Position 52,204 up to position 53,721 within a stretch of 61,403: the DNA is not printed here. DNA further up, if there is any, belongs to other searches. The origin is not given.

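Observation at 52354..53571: Orphan HslV/proteasome-beta-like N-terminal-threonine hydrolase, twice normal size, in a lower-GC islet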

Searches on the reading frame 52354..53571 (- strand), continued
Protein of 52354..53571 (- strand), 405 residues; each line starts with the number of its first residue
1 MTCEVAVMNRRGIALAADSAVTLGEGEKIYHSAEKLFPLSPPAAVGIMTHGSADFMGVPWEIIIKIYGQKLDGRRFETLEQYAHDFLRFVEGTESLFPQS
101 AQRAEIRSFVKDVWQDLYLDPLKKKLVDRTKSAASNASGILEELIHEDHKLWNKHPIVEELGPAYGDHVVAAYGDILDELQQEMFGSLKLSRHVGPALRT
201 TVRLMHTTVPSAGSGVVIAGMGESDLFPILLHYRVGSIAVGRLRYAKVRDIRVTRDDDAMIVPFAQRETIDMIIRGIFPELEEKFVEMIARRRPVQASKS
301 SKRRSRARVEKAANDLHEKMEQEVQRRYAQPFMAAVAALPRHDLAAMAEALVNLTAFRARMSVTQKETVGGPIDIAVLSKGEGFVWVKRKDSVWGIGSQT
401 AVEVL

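Call 57: search_protein_families(library=pfam, alignment_id=A3, max_evalue=0.00001)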
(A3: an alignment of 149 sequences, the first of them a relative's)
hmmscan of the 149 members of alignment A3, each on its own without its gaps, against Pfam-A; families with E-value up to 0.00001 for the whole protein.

A. member 1, L001:6716-7834:- (373 aa): 1 family
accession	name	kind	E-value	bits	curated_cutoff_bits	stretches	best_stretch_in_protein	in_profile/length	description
PF04371.20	PAD_porph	-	1.1e-79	268.4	25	1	30-367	2-321/321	Porphyromonas-type peptidyl-arginine deiminase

B. families by the number of members that match (of 149 scanned): 162 families (the first 25 are shown)
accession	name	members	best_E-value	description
PF03747.19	ADP_ribosyl_GH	2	5e-69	ADP-ribosylglycohydrolase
PF01040.23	UbiA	2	4.7e-52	UbiA prenyltransferase family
PF04909.20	Amidohydro_2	2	6.8e-31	Amidohydrolase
PF08378.17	NERD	2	3.3e-30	Nuclease-related domain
PF04055.27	Radical_SAM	2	2.6e-27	Radical SAM superfamily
PF01546.33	Peptidase_M20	2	1.4e-21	Peptidase family M20/M25/M40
PF13280.12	WYL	2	1e-12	WYL domain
PF01381.28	HTH_3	2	6.4e-12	Helix-turn-helix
PF13560.12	HTH_31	2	9.7e-09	Helix-turn-helix domain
PF11843.13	DUF3363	1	6.2e-129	Protein of unknown function (DUF3363)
PF00872.24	Transposase_mut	1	6e-103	Transposase, Mutator family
PF19436.4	ACS_CODH_B_C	1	1.1e-80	ACS/CODH beta subunit C-terminal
PF04371.20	PAD_porph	1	1.1e-79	Porphyromonas-type peptidyl-arginine deiminase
PF03599.22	CdhD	1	3.6e-79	CO dehydrogenase/acetyl-CoA synthase delta subunit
PF13414.12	TPR_11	1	1.3e-78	TPR repeat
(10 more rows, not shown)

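Call 58: find_encoding_contigs(protein=P0006, flank=6000, max_places=2)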
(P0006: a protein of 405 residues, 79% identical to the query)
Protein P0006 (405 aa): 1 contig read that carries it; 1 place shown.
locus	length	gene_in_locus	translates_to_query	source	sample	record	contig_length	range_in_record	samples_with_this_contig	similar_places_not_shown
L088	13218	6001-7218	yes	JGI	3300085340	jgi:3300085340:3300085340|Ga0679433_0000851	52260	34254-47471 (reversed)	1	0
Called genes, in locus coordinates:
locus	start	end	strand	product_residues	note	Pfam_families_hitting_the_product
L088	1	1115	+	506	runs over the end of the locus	PF26468:GIY_YIG_3, PF03883:H2O2_YaaD (faint)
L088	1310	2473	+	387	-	PF14082:SduA_C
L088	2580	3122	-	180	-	-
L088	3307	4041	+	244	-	-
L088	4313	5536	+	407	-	-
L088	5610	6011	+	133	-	-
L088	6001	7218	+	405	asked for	-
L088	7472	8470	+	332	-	PF13280:WYL, PF25583:WCX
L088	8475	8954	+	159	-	PF02525:Flavodoxin_2 (weak), PF03358:FMN_red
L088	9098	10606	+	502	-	PF11074:DUF2779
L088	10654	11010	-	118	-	-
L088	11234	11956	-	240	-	-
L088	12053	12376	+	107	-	-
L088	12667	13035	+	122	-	-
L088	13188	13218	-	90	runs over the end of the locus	-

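Call 59: find_encoding_contigs(protein=P0009, flank=6000, max_places=2)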
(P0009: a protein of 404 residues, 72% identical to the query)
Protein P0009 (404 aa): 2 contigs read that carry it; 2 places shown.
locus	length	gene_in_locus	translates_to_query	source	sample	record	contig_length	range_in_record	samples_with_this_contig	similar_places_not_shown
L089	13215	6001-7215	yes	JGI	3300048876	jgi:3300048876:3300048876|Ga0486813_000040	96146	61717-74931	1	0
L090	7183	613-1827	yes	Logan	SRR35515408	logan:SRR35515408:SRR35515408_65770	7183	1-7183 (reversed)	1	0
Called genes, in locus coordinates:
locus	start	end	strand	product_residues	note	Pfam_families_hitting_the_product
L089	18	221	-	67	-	-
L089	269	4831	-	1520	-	-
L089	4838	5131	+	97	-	-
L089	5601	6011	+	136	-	-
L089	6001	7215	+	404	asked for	-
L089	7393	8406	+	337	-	PF13280:WYL, PF25583:WCX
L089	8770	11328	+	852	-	PF12705:PDDEXK_1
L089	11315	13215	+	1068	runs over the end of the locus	PF00580:UvrD-helicase, PF13245:AAA_19, PF13538:UvrD_C_2 (faint), PF13361:UvrD_C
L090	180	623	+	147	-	-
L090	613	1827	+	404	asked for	-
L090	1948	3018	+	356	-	PF13280:WYL, PF25583:WCX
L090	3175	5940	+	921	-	PF12705:PDDEXK_1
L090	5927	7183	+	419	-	?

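Call 60: find_encoding_contigs(protein=P0001, flank=6000, max_places=4)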
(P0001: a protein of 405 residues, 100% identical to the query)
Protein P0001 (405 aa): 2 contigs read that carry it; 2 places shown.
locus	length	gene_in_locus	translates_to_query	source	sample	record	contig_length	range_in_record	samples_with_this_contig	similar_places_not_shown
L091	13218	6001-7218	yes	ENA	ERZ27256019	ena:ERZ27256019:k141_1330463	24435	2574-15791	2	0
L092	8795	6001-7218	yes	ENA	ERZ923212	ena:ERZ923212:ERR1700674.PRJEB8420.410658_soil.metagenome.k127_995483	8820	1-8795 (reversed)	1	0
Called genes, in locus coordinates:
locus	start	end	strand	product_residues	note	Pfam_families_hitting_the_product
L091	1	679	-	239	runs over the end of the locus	PF02463:SMC_N (faint), PF00005:ABC_tran, PF13304:AAA_21 (faint)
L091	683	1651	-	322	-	PF02653:BPD_transp_2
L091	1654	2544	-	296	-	PF02653:BPD_transp_2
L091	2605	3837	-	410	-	PF13433:Peripla_BP_5, PF13458:Peripla_BP_6, PF01094:ANF_receptor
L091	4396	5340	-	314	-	PF00795:CN_hydrolase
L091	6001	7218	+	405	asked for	-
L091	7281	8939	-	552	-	PF02776:TPP_enzyme_N, PF00205:TPP_enzyme_M, PF02775:TPP_enzyme_C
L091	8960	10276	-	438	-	PF06808:DctM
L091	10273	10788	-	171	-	PF04290:DctQ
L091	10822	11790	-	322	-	PF03480:DctP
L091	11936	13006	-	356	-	PF02653:BPD_transp_2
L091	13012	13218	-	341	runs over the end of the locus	PF02653:BPD_transp_2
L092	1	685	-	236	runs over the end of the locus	?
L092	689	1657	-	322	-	PF02653:BPD_transp_2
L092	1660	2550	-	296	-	PF02653:BPD_transp_2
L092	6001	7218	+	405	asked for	-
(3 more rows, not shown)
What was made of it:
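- The same solitary arrangement recurs on two further contigs encoding the identical protein, each from a different sample, one a soil metagenome (call 60).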

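Call 63: find_encoding_contigs(protein=P0002, flank=5000, max_places=2)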
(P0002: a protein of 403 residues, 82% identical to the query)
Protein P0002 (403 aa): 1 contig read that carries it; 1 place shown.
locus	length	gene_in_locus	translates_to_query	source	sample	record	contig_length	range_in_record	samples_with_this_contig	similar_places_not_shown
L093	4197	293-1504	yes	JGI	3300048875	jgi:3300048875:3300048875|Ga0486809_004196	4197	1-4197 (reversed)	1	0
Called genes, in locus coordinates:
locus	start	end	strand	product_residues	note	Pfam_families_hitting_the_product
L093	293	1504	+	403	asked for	-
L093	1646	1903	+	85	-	PF07704:PSK_trans_fac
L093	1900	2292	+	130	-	PF01850:PIN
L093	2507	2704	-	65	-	-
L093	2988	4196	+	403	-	?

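Call 64: find_encoding_contigs(protein=P0004, flank=5000, max_places=3)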
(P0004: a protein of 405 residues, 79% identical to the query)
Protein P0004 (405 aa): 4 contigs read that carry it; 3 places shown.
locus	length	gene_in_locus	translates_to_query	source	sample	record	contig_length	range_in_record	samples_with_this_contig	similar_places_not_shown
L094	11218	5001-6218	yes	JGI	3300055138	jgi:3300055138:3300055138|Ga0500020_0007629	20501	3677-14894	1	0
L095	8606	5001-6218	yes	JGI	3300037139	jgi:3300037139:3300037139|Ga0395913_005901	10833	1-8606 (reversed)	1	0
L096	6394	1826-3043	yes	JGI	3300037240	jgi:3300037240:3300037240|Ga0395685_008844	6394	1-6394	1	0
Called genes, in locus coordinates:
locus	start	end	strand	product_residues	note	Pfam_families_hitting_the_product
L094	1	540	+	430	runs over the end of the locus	-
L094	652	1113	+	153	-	-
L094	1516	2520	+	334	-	PF14281:PDDEXK_4 (weak)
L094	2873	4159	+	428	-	-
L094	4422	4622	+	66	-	-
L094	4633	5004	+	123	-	-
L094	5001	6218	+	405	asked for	-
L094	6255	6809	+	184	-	-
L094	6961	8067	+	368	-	-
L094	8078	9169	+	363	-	PF13280:WYL, PF25583:WCX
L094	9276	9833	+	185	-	-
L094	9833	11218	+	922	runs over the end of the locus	PF12705:PDDEXK_1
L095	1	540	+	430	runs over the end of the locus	-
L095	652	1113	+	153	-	-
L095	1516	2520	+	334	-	PF14281:PDDEXK_4 (weak)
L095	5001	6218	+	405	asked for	-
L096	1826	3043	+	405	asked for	-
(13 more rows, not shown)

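Call 65: find_encoding_contigs(protein=P0008, flank=5000, max_places=2)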
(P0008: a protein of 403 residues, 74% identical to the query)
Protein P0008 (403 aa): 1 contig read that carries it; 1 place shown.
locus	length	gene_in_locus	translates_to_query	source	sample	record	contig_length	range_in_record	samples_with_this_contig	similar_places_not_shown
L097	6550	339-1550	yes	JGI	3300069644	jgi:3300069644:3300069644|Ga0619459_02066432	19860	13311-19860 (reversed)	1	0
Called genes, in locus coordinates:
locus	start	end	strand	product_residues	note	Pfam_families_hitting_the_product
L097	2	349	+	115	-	?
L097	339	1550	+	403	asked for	-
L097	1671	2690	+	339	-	PF13280:WYL, PF25583:WCX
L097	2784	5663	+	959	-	PF12705:PDDEXK_1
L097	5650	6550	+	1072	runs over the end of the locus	PF00580:UvrD-helicase, PF13245:AAA_19, PF13538:UvrD_C_2 (faint), PF13361:UvrD_C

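Call 68: search_protein_families(library=phrogs, proteins=[window:52354-53571:-, L085:9274-10479:+, L086:6001-7203:+, L087:6001-7296:+], max_evalue=0.001)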
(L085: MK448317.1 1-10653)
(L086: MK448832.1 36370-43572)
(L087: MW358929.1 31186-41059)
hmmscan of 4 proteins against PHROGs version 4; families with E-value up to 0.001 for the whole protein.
window:52354-53571:- (405 aa): 1 family
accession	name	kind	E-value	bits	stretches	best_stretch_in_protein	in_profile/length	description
phrog_5990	-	unknown function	4.1e-84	284.2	1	1-391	1-413/427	-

L085:9274-10479:+ (401 aa): 1 family
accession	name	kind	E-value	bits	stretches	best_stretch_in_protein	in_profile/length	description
phrog_5990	-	unknown function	5.4e-101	339.8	2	1-295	1-295/427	-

L086:6001-7203:+ (400 aa): 1 family
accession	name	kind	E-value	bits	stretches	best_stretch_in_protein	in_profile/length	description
phrog_5990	-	unknown function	7.1e-97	326.2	2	1-311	1-312/427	-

L087:6001-7296:+ (431 aa): 1 family
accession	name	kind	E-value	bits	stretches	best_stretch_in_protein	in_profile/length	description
phrog_5990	-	unknown function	6.8e-152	507.5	1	1-430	1-426/427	-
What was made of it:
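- On PHROG phrog_5990: The phage and satellite homologues also match (call 68).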

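Call 70: find_related_loci(query=A1, collection=viral_contigs, flank=6000)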
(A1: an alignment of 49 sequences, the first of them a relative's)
Query A1 (405 aa) in viral_contigs; peptide patterns used: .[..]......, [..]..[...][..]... (x = any residue, [..] = any of these).
180 stretches matched a pattern; 57 encode a relative of the query (tblastn E <= 1e-3); 57 distinct loci.
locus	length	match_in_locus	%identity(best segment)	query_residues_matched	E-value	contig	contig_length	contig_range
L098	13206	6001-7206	35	1-390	7e-72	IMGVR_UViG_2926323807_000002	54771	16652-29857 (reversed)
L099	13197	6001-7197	35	1-390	2e-69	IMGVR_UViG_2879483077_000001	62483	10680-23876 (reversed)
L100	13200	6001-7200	34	1-390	1e-64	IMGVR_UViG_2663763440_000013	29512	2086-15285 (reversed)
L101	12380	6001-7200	34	1-390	1e-64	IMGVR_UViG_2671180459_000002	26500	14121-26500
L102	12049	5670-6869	34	1-390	9e-65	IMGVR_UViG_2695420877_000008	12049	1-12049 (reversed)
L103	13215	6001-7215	34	1-390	9e-65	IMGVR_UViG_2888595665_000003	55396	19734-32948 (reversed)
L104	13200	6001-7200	34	1-390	1e-64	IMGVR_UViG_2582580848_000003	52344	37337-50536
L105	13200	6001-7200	33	1-390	3e-64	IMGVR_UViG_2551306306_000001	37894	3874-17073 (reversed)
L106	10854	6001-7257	34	1-390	1e-62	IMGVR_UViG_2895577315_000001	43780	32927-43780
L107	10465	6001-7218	32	1-390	5e-62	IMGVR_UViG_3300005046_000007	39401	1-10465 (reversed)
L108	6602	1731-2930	33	1-390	6e-62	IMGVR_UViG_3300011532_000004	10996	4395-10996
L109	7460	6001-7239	30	1-390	6e-62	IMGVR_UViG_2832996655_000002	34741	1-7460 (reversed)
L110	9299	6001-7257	34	1-390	5e-62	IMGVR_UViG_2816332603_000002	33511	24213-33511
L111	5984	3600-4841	35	1-390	2e-60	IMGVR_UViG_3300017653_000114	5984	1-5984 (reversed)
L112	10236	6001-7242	35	1-390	2e-60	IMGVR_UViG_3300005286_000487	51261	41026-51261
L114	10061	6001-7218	31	1-390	3e-60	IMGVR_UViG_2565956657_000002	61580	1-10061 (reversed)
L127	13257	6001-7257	29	1-390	8e-50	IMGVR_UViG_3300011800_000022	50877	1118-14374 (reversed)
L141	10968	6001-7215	34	1-390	9e-52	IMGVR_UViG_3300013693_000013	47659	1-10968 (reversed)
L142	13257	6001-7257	28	1-390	2e-43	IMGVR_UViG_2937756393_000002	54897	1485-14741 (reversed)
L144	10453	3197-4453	27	1-390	1e-41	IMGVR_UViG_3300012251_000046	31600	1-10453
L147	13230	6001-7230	29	1-390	1e-29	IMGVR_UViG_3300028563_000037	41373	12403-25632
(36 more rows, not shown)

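Call 75: search_protein_families(library=pfam, proteins=[L094:4633-5001:+, L094:6255-6806:+, L094:6961-8064:+, L094:8078-9166:+, L094:2873-4156:+, L088:4313-5533:+, L088:3307-4038:+, L001:9240-9509:+, L085:8956-9249:+], max_evalue=0.01)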
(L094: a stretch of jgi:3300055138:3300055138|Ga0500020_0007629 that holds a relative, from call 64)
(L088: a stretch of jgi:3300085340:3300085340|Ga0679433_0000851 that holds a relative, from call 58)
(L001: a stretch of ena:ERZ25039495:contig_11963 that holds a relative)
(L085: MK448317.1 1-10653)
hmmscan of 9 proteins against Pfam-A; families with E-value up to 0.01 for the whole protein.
L094:4633-5001:+ (123 aa): 0 families

L094:6255-6806:+ (184 aa): 0 families

L094:6961-8064:+ (368 aa): 0 families

L094:8078-9166:+ (363 aa): 2 families
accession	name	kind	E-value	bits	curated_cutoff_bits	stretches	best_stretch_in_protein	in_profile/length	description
PF25583.1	WCX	-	6.6e-16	58.9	23.9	1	266-342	2-75/76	WCX domain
PF13280.12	WYL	-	1.9e-11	44.2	21.8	1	168-238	1-70/70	WYL domain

L094:2873-4156:+ (428 aa): 0 families

L088:4313-5533:+ (407 aa): 0 families

L088:3307-4038:+ (244 aa): 0 families

L001:9240-9509:+ (90 aa): 0 families

L085:8956-9249:+ (98 aa): 7 families
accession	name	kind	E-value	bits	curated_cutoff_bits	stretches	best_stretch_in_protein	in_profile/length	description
PF01381.28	HTH_3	-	3.4e-14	53.1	23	1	37-88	2-53/55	Helix-turn-helix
PF13560.12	HTH_31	-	4.2e-07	30.6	27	1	38-83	8-54/64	Helix-turn-helix domain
PF13744.12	HTH_37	-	2e-06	27.9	27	1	21-89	10-77/80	Helix-turn-helix domain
PF13443.12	HTH_26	-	4.7e-05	24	22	1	38-84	4-51/63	Cro/C1-type HTH DNA-binding domain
PF21716.3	dnstrm_HI1420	-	0.00015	22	27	1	22-90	23-89/90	Probable addiction module antidote protein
PF13413.12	HTH_25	-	0.0052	17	24.6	1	36-68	2-34/62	Helix-turn-helix domain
PF12844.13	HTH_19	-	0.0061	16.9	30.2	1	38-84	6-52/64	Helix-turn-helix domain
